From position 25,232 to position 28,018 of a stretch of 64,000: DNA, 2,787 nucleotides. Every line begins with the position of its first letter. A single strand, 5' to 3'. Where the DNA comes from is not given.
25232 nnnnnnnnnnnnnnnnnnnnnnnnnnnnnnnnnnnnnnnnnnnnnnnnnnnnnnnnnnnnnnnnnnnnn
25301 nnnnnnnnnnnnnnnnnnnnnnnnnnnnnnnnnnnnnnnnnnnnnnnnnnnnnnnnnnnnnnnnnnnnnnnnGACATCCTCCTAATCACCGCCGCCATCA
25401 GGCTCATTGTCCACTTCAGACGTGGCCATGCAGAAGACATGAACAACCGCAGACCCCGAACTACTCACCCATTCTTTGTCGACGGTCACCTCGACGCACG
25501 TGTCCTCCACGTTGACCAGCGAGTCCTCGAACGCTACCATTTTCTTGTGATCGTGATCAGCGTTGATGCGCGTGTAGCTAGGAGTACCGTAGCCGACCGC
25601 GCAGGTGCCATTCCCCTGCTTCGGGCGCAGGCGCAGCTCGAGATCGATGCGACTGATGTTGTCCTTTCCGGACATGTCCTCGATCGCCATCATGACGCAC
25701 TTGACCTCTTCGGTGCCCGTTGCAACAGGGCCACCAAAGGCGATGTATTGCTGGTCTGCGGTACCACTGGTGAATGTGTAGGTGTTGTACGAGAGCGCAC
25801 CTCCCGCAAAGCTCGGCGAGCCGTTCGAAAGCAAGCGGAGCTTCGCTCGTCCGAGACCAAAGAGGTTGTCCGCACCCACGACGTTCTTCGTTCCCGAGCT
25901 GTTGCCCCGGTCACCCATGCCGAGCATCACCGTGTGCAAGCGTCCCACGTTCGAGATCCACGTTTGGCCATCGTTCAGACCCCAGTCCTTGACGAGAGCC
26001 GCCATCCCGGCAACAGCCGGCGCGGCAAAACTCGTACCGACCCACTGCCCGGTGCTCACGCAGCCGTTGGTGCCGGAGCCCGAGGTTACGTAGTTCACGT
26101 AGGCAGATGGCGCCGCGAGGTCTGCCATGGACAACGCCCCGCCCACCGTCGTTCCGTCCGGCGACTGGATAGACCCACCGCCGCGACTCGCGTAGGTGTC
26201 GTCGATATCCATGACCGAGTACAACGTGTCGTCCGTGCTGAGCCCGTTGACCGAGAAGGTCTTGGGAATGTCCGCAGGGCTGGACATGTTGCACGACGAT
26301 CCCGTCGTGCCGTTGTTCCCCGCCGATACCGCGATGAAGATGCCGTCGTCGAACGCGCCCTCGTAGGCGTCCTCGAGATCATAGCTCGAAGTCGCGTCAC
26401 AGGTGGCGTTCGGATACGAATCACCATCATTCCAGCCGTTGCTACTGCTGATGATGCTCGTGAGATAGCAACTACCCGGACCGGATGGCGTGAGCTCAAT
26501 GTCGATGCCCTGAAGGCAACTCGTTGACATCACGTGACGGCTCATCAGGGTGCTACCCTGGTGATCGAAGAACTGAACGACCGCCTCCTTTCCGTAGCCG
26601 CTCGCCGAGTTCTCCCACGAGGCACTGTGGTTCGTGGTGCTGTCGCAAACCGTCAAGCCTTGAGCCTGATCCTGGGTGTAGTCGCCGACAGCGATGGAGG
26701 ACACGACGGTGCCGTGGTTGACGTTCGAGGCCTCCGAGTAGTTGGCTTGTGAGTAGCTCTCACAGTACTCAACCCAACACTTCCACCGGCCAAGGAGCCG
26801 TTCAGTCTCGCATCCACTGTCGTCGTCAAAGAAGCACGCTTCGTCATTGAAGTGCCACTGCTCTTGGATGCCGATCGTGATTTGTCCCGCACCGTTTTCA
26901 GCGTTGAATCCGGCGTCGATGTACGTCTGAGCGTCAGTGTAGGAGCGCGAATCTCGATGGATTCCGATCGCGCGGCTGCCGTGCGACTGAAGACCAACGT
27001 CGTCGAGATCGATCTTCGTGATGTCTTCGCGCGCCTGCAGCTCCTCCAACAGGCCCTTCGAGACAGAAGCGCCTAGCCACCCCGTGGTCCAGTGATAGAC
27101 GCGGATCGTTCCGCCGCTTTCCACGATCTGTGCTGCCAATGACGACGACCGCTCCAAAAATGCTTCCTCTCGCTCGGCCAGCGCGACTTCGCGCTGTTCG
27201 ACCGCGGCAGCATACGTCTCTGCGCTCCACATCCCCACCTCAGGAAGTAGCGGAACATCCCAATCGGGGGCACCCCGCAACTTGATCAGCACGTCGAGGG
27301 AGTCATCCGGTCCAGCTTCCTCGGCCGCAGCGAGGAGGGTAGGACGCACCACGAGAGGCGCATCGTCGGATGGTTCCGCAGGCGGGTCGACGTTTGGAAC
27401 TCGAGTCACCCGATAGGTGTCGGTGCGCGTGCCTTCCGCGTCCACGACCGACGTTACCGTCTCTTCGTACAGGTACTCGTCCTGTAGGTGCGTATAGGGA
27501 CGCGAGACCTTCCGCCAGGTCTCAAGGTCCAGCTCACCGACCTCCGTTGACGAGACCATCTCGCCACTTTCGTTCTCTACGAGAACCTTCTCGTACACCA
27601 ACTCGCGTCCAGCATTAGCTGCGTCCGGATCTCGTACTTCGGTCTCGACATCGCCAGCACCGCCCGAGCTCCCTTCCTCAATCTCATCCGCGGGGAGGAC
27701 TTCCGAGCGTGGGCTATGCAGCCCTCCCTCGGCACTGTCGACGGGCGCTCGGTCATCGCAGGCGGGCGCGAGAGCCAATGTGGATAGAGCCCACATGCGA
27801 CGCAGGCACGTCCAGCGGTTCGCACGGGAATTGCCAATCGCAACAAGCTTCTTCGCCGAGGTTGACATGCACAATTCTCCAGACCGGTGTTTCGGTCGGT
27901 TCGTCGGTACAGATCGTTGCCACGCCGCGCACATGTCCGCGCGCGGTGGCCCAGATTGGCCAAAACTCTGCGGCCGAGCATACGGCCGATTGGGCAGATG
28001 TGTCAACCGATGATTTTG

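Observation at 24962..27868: Lower-GC pro-subtilase operon with a tightly coupled small lipoprotein that may be a cognate inhibitor or maturation partner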

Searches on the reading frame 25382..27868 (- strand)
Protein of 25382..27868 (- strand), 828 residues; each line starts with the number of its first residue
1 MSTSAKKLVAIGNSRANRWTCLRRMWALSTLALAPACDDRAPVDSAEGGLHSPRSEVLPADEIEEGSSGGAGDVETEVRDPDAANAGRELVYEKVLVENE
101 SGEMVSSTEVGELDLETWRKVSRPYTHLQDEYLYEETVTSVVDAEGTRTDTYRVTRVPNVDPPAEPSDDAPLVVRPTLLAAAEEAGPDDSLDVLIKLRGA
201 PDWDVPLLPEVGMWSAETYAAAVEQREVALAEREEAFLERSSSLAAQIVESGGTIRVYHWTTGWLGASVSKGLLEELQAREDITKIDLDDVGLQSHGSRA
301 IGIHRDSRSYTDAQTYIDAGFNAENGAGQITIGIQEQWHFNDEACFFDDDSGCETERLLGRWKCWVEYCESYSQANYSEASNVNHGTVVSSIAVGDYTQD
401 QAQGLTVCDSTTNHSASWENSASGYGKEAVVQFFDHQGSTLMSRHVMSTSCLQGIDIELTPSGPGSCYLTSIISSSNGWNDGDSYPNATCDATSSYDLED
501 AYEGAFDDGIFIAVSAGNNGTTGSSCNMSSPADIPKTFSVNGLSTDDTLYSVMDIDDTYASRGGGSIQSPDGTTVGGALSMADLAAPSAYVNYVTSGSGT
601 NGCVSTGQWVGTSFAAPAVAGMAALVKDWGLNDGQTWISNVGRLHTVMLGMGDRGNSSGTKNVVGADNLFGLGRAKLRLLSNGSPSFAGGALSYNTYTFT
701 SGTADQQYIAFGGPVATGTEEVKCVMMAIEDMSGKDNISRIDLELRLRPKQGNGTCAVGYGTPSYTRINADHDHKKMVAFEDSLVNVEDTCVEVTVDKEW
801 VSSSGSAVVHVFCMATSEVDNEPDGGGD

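Call 5: search_protein_families(library=pfam, proteins=[window:25382-27868:-], max_evalue=0.1)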
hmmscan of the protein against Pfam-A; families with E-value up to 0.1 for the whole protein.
window:25382-27868:- (828 aa): 1 family
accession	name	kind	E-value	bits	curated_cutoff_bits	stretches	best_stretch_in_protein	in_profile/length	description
PF00082.27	Peptidase_S8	-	1.3e-10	41.5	21.8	1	370-628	41-255/288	Subtilase family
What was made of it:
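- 25382..27868 (-): S8 subtilase gene (828 aa). It has a signal peptide with a possible lipobox (LALAPAC), an N-terminal region of about 335 aa, a catalytic domain and a C-terminal beta-rich domain of about 150 aa. Pfam PF00082 scores 41.5 bits against a cutoff of 21.8 (call 5).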

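Call 7: search_solved_structures(query=window:25382-27868:-, max_evalue=0.01, show_alignments=2)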
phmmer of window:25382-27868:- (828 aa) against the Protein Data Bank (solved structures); distinct sequences matched with E-value up to 0.01: 14.
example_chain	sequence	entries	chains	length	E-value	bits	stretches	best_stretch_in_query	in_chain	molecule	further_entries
1a2q_A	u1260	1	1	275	0.0031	19.1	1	494-587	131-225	SUBTILISIN BPN'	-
5ox2_A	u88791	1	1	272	0.0042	18.7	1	493-545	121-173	Subtilisin BPN'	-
1sbi_A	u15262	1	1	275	0.0046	18.6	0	494-552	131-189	SUBTILISIN 8397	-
7am3_A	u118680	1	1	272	0.0048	18.5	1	493-546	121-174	Subtilisin BPN'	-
1sbh_A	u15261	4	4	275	0.0049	18.5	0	494-547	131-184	SUBTILISIN 8397+1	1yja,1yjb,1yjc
7am6_A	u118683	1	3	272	0.005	18.4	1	493-545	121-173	Subtilisin BPN'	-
7am5_A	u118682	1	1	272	0.005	18.4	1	493-545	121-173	Subtilisin BPN'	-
7am7_A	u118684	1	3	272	0.0051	18.4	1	493-545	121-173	Subtilisin BPN'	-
7am4_A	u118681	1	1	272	0.0051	18.4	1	493-546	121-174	Subtilisin BPN'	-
3vyv_A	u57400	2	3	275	0.0051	18.4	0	491-587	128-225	Subtilisin NAT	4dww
7am8_A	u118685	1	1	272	0.0053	18.4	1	494-546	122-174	Subtilisin BPN'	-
3f49_S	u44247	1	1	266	0.0064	18.1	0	493-552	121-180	Subtilisin BPN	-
5gl8_A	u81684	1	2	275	0.0073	17.9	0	493-586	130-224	Subtilisin NAT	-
1ak9_A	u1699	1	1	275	0.0078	17.8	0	494-587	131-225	SUBTILISIN 8321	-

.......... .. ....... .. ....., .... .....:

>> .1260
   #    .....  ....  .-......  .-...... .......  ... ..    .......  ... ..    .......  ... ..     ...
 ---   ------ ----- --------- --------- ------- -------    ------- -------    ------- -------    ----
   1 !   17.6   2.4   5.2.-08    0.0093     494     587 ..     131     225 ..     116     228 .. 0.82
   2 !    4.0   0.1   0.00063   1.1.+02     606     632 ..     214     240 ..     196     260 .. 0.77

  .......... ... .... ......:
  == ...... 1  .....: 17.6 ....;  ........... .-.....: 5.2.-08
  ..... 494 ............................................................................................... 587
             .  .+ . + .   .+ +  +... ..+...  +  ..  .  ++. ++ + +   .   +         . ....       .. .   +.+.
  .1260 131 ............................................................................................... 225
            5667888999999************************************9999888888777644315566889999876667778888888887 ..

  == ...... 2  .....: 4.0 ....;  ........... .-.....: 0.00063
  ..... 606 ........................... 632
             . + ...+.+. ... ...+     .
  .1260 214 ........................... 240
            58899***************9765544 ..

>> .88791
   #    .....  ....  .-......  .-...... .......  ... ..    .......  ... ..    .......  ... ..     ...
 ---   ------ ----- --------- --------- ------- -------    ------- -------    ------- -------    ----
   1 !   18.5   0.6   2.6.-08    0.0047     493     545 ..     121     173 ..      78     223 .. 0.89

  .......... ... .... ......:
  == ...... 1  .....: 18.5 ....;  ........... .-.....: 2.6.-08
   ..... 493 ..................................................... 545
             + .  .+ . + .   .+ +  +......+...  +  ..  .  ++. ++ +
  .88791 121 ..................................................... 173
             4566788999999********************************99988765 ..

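Call 8: find_homologous_proteins(query=window:25382-27868:-, max_evalue=0.001)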
Query window:25382-27868:- (828 aa): 2 proteins with E <= 0.001 among 8000 candidates.
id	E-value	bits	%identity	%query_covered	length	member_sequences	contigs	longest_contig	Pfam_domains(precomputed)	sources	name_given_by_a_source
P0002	0.0e+0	1883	100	100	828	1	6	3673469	PF00082.28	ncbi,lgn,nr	ncbi:MAG: S8 family serine peptidase [Deltaproteobacteria bacterium]|nr:S8 family serine peptidase [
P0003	7.2e-296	1002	58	98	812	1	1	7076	PF00082.28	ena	-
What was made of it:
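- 25382..27868 (-): It is identical to public protein P0002, named 'S8 family serine peptidase' (call 8).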

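Call 9: find_encoding_contigs(protein=P0003, flank=10000)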
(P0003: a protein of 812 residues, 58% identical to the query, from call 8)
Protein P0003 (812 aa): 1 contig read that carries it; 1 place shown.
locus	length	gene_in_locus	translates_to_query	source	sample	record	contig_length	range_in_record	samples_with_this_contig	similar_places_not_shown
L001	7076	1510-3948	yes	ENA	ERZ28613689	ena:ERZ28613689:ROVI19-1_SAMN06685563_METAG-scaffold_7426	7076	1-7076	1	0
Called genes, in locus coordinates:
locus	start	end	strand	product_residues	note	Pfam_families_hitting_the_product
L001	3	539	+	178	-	?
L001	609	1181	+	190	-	PF05685:Uma2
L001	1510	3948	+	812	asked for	PF00082:Peptidase_S8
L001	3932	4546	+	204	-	-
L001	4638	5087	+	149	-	-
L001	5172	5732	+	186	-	-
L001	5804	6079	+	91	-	-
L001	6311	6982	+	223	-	PF01386:Ribosomal_L25p, PF14693:Ribosomal_TL5_C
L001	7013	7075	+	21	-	?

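Call 16: find_related_loci(query=A1, collection=genome_contigs, flank=8000)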
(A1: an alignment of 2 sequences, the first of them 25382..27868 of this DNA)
Query A1 (828 aa) in genome_contigs; peptide patterns used: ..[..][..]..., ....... (x = any residue, [..] = any of these).
102 stretches matched a pattern; 1 encode a relative of the query (tblastn E <= 1e-3); 1 distinct loci.
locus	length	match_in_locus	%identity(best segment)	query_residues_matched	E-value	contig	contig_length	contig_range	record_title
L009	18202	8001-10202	35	90-813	3e-108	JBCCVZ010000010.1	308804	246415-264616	MAG: Acidobacteriota bacterium isolate P01_E01_bin.5 k141_1689325_length_308804_cov_41.8538, whole genome shotgun sequen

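Call 21: find_related_loci(query=A2, collection=metagenome_contigs, flank=6000)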
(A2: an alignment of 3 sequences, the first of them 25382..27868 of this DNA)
Query A2 (828 aa) in metagenome_contigs; peptide patterns used: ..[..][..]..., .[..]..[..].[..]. (x = any residue, [..] = any of these).
264 stretches matched a pattern; 2 encode a relative of the query (tblastn E <= 1e-3); 2 distinct loci.
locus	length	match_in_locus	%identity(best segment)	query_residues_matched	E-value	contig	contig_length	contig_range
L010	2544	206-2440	34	82-822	3e-105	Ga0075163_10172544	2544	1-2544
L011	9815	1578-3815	32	82-824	5e-84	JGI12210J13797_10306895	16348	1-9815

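Call 36: search_protein_families(library=ncbifam, proteins=[window:25382-27868:-], max_evalue=0.1)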
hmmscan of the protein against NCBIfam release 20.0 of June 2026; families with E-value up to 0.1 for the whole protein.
window:25382-27868:- (828 aa): 3 families
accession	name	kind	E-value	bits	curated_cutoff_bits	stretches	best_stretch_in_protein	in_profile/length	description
TIGR03921.1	T7SS_mycosin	equivalog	1.2e-09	37.8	278.75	2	581-628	197-245/353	type VII secretion-associated serine protease mycosin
NF042956.1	IteS_antiphage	equivalog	0.0033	15.7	900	1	527-626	412-508/747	S8 family anti-phage peptidase IteS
NF040809.1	germ_prot_CspBA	exception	0.093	10.3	1250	0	566-650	419-496/1099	bifunctional germination protease/germinant receptor pseudoprotease CspBA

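Call 37: search_protein_families(library=padloc, proteins=[window:25382-27868:-], max_evalue=0.1)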
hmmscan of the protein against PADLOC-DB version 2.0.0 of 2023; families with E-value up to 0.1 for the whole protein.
window:25382-27868:- (828 aa): 4 families
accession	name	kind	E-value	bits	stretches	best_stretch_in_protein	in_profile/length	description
PDLC03014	subtilase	-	9.5e-06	23.3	1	455-625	234-354/391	-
PDLC02197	IetS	-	0.00071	16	1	527-626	414-510/749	-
PDLC02199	IetS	-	0.00081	15.6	1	527-625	488-578/826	-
PDLC02201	IetS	-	0.0024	14.2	1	509-626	384-503/781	-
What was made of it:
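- Tried and rejected: The mycosin and IteS/IetS hits are far below their cutoffs and cover only the Ser region (calls 36, 37).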

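Call 58: predict_structure(alignment_id=A1)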
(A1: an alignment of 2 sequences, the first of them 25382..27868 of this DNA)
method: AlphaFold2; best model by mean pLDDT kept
length: 828 residues; sequences in the alignment: 2
mean_pLDDT: 33.1   pTM: 0.27
mean pLDDT of the five models: 33.1, 30.1, 29.4, 28.0, 26.4
residues with pLDDT >= 90: 0; 70-90: 15; 50-70: 90; < 50: 723
segments of 3 or more residues with pLDDT < 50: 1-172, 201-223, 290-697, 701-722, 724-741, 749-792, 794-796, 801-805, 813-828
pLDDT, mean of each block of 10 residues (from residue 1): 24 24 24 23 23 26 25 23 27 37 37 33 31 30 28 28 36 50 56 59 41 38 50 62 70 57 59 77 59 30 23 21 24 22 22 24 22 24 24 24 26 24 24 24 21 26 26 24 26 26 27 25 24 23 22 25 28 28 22 23 23 27 29 31 31 26 28 27 26 46 44 39 47 43 50 43 40 35 39 49 46 42 28
secondary structure, 60 per line:
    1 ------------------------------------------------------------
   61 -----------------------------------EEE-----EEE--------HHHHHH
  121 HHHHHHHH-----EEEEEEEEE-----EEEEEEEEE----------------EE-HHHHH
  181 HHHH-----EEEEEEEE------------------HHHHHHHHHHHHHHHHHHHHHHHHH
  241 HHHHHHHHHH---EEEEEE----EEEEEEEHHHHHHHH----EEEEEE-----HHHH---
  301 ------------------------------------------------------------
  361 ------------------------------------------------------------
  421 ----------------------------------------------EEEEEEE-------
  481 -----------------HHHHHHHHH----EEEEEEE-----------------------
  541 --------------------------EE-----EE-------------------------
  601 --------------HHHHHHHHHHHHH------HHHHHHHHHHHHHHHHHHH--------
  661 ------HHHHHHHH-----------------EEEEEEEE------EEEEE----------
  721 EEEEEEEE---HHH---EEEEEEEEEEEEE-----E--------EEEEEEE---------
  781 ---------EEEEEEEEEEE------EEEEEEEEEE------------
elements in order (helices of 4 or more, strands of 3 or more residues): E96-98 E104-106 H115-128 E134-142 E148-156 H176-184 E190-197 H216-250 E254-259 E264-270 H271-278 E283-288 H294-297 E467-473 H498-506 E511-517 H615-627 H634-652 H667-674 E692-699 E706-710 E721-728 E738-750 E765-771 E790-800 E807-816
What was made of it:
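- On Peptidase S8 (subtilase), MEROPS clan SB: Whether Glu works in the triad cannot be tested with these tools, and the protease AF2 model failed (pLDDT 33, call 58).
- The protease probably has its own beta-alpha-beta-beta-alpha-beta propeptide-like segment (residues about 190-290, pLDDT only 50-77; call 58). The protease appears to carry its own propeptide-like segment, which usually supplies inhibition (call 58, low confidence).
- Tried and rejected: With a 2-sequence alignment it failed (pLDDT 33, call 58).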

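Call 68: search_protein_families(library=pfam, alignment_id=A8, max_evalue=1)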
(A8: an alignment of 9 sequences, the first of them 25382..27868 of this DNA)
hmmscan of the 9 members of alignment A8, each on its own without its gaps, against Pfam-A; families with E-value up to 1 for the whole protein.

A. member 1, window:25382-27868:- (828 aa): 1 family
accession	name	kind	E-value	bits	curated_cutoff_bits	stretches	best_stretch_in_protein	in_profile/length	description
PF00082.27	Peptidase_S8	-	1.3e-10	41.5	21.8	1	370-628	41-255/288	Subtilase family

B. families by the number of members that match (of 9 scanned): 2 families
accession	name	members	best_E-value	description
PF00082.27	Peptidase_S8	9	7.6e-26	Subtilase family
PF09154.16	Alpha-amy_C_pro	1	0.95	Alpha-amylase C-terminal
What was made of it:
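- On Peptidase S8 (subtilase), MEROPS clan SB: All 9 clade members scanned match, best E 7.6e-26 (calls 5, 68).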
